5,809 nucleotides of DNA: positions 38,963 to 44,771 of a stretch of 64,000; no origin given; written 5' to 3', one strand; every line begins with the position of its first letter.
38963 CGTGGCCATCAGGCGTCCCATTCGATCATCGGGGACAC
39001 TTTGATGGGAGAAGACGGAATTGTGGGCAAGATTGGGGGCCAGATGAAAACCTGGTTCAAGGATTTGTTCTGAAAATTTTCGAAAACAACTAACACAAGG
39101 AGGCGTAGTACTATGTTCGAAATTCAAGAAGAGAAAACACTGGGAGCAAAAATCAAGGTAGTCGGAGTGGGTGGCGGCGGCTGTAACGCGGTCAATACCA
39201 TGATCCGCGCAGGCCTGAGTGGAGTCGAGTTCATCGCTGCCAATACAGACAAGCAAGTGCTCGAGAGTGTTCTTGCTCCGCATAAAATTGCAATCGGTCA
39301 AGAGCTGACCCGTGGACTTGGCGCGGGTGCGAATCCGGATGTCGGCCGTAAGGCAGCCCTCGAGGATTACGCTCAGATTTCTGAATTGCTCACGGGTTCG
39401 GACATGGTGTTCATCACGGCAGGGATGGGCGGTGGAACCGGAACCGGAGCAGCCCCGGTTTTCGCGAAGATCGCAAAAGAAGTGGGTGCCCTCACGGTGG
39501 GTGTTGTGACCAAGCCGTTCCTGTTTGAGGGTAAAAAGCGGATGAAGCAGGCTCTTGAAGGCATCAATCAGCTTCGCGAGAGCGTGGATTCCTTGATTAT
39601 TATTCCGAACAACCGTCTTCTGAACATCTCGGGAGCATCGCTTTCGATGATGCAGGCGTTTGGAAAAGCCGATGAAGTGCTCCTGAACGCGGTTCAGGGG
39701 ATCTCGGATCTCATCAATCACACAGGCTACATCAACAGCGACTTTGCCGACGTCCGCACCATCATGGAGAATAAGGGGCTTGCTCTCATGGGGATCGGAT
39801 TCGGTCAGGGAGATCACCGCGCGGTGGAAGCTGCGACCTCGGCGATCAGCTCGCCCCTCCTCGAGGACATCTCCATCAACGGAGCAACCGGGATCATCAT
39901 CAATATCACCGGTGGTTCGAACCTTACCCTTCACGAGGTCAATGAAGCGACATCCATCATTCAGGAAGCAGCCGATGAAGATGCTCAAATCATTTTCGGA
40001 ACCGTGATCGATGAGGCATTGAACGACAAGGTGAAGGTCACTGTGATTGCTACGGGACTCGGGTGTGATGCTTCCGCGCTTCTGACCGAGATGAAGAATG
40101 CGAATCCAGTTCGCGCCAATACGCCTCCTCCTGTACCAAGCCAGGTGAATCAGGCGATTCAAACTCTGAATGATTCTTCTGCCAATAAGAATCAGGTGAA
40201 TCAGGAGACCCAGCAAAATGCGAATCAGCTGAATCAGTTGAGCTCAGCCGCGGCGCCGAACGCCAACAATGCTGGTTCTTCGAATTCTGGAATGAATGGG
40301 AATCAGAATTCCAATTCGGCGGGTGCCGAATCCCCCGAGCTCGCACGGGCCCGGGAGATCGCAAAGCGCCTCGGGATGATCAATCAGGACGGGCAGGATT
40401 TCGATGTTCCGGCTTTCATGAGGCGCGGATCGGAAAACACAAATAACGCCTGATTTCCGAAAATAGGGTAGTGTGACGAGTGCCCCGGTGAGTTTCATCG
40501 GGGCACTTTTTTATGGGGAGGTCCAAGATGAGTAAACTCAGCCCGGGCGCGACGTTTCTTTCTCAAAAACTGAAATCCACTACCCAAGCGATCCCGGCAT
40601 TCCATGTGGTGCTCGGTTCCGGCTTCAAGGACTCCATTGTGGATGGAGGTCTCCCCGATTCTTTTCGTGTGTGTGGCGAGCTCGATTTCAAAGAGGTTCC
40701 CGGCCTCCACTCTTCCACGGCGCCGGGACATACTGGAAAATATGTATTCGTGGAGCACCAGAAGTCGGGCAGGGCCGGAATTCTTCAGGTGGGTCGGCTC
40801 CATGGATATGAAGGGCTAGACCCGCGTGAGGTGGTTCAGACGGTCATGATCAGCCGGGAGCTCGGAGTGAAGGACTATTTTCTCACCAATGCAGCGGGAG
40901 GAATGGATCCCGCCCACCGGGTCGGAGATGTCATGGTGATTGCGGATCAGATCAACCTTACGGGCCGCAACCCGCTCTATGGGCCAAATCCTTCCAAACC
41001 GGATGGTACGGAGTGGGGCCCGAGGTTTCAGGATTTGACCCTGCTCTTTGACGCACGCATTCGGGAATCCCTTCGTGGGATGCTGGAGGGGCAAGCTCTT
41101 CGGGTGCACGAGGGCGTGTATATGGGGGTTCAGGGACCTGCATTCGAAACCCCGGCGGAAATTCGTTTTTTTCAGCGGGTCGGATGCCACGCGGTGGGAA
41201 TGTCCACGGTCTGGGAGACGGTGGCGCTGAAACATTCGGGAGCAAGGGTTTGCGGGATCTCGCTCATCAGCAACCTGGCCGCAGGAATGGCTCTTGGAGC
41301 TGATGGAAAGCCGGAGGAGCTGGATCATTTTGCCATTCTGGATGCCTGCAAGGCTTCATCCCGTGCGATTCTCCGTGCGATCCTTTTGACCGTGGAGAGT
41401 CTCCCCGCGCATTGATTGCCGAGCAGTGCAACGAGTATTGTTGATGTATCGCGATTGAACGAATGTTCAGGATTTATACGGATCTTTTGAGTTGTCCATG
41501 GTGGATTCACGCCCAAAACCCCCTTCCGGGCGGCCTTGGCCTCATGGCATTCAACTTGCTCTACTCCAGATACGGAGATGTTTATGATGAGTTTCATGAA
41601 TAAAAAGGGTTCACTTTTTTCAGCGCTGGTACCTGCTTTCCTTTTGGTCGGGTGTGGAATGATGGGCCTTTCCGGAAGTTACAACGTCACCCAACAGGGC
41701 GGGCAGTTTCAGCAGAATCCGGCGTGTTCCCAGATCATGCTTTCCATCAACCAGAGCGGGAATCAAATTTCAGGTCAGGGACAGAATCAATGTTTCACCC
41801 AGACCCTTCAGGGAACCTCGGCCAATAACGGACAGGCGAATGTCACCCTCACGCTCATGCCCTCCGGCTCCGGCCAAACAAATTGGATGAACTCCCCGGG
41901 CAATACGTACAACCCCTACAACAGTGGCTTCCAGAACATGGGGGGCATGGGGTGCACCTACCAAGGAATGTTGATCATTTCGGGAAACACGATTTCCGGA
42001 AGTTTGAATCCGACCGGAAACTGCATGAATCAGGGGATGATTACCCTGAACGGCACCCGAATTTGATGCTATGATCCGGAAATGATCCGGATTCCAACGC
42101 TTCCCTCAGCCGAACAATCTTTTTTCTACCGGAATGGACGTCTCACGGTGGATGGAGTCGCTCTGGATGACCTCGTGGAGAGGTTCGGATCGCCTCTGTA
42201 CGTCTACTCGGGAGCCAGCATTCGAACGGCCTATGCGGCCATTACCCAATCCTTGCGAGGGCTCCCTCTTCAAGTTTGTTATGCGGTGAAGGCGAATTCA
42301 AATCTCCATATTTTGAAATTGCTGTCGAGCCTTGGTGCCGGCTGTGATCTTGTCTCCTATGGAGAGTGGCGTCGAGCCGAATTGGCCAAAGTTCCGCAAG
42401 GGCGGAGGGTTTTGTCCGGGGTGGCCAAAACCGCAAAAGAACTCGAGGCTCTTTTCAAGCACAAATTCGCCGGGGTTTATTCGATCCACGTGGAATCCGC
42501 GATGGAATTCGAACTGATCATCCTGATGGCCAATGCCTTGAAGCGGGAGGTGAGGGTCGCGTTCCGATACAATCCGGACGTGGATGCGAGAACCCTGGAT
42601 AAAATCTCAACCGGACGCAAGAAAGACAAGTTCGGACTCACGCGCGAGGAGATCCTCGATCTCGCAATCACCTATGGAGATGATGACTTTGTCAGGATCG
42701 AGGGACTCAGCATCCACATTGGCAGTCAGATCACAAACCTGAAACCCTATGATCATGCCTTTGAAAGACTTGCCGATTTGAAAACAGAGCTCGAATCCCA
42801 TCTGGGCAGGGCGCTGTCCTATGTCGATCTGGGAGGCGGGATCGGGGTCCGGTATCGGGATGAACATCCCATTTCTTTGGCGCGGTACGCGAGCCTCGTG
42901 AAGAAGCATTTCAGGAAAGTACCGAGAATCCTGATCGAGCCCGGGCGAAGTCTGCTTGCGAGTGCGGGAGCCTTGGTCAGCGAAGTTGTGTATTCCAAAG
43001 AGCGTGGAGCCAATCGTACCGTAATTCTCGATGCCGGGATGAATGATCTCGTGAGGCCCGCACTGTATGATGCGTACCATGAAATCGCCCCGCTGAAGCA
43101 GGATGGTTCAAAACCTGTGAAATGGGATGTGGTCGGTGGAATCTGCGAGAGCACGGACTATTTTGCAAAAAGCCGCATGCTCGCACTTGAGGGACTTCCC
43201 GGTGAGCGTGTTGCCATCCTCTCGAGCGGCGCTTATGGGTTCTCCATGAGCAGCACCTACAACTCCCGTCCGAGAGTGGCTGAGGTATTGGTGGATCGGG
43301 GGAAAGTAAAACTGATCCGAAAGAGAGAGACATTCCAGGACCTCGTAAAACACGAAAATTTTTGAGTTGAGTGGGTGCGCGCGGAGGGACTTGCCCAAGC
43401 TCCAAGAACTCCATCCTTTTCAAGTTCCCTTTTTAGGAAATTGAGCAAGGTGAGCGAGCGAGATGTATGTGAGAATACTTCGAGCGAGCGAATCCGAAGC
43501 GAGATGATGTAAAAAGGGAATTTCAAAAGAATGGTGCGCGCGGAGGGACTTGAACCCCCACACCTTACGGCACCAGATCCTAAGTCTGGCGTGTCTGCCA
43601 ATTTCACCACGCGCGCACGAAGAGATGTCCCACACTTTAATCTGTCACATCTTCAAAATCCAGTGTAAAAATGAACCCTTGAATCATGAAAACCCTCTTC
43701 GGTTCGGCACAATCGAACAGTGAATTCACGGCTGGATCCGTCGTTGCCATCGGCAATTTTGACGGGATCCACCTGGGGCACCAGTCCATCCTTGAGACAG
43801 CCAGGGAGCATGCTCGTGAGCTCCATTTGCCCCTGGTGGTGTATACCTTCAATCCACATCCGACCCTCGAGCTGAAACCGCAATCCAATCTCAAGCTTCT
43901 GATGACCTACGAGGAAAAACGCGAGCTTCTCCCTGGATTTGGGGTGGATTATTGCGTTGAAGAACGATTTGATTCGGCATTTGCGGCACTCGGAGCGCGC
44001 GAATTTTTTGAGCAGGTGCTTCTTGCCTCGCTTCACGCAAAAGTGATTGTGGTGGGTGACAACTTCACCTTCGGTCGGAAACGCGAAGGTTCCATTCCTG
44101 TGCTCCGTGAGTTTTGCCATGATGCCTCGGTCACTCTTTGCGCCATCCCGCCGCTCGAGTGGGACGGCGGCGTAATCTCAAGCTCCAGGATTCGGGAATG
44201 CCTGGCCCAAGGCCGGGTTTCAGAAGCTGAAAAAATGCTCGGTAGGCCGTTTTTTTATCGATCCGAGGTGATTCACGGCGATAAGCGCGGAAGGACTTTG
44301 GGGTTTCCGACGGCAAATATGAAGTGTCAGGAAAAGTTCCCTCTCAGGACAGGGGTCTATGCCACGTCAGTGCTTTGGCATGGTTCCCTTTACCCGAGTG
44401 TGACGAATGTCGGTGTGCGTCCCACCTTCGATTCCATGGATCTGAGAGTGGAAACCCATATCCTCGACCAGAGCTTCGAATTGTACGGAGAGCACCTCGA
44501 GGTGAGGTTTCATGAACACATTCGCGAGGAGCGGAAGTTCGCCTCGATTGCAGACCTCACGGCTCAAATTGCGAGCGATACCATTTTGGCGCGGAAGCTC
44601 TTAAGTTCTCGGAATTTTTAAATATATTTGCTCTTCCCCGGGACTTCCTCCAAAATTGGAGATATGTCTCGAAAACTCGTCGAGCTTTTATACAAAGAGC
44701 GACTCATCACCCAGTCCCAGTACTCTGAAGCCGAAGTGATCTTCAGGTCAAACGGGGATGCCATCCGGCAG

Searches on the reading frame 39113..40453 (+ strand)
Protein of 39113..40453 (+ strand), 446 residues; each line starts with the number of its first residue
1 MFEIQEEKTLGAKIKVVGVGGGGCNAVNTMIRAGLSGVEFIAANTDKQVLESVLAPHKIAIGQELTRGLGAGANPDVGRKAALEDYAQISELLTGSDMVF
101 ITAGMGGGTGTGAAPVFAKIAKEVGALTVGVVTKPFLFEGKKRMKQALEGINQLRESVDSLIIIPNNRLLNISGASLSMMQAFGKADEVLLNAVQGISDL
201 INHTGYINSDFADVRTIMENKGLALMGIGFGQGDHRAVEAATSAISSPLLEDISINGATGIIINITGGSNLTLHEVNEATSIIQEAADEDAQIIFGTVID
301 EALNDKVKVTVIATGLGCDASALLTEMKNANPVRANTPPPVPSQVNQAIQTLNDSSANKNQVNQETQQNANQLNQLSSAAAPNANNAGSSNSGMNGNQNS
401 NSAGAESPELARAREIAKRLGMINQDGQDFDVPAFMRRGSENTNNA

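Call 17: search_protein_families(library=pfam, proteins=[window:39113-40453:+], max_evalue=0.001)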
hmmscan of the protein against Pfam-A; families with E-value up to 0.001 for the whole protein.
window:39113-40453:+ (446 aa): 2 families
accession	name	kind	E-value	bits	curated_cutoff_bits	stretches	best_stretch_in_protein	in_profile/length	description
PF00091.31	Tubulin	-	1.8e-51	175.6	33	1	13-173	1-189/190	Tubulin/FtsZ family, GTPase domain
PF12327.13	FtsZ_C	-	5e-34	116.9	27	1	222-316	1-94/95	FtsZ family, C-terminal domain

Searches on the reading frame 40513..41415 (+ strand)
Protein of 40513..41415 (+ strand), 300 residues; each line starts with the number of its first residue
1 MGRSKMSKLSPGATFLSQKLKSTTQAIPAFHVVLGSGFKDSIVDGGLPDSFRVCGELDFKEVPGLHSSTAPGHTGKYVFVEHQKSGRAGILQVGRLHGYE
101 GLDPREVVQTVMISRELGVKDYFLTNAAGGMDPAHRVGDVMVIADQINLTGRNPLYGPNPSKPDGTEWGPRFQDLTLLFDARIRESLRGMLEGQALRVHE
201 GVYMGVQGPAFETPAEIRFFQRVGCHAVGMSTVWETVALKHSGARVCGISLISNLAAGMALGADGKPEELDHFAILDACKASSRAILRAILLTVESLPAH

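Call 17: search_protein_families(library=pfam, proteins=[window:40513-41415:+], max_evalue=0.001)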
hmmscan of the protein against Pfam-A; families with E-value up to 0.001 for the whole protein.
window:40513-41415:+ (300 aa): 1 family
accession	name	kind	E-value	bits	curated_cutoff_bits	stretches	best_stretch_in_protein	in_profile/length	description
PF01048.26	PNP_UDP_1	-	2.1e-35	122.7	25.1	1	46-290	7-231/233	Phosphorylase superfamily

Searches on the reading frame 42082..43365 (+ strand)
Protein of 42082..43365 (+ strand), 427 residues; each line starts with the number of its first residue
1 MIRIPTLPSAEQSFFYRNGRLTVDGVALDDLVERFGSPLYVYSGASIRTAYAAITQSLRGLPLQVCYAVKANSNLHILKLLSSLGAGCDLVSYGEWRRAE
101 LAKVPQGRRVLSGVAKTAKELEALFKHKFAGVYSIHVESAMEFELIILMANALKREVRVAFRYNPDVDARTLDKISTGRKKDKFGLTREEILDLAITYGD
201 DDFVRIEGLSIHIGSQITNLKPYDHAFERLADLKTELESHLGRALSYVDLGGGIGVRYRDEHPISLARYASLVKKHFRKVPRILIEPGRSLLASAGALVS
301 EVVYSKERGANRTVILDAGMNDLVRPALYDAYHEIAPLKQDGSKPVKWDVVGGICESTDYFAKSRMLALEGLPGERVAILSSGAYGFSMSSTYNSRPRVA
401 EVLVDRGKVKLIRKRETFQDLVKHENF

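Call 17: search_protein_families(library=pfam, proteins=[window:42082-43365:+], max_evalue=0.001)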
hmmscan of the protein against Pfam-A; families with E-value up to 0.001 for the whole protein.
window:42082-43365:+ (427 aa): 2 families
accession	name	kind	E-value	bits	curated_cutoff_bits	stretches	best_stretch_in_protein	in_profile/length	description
PF02784.22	Orn_Arg_deC_N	-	7e-43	147.2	23.4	1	46-292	3-246/247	Pyridoxal-dependent decarboxylase, pyridoxal binding domain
PF00278.28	Orn_DAP_Arg_deC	-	1.8e-23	83.1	23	1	40-383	2-95/95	Pyridoxal-dependent decarboxylase, C-terminal sheet domain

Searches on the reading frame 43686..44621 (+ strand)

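Call 14: search_protein_families(library=pfam, proteins=[window:43686-44621:+], max_evalue=0.001)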
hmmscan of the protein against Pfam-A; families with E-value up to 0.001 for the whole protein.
window:43686-44621:+ (311 aa): 3 families
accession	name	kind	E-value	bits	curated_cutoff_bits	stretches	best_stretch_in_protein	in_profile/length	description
PF06574.18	FAD_syn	-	2e-47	161.4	27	1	14-168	4-158/158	FAD synthetase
PF01687.23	Flavokinase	-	1e-40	139.3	19.6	1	185-306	1-124/124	Riboflavin kinase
PF01467.32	CTP_transf_like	-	1e-05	26.2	21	1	21-171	2-132/133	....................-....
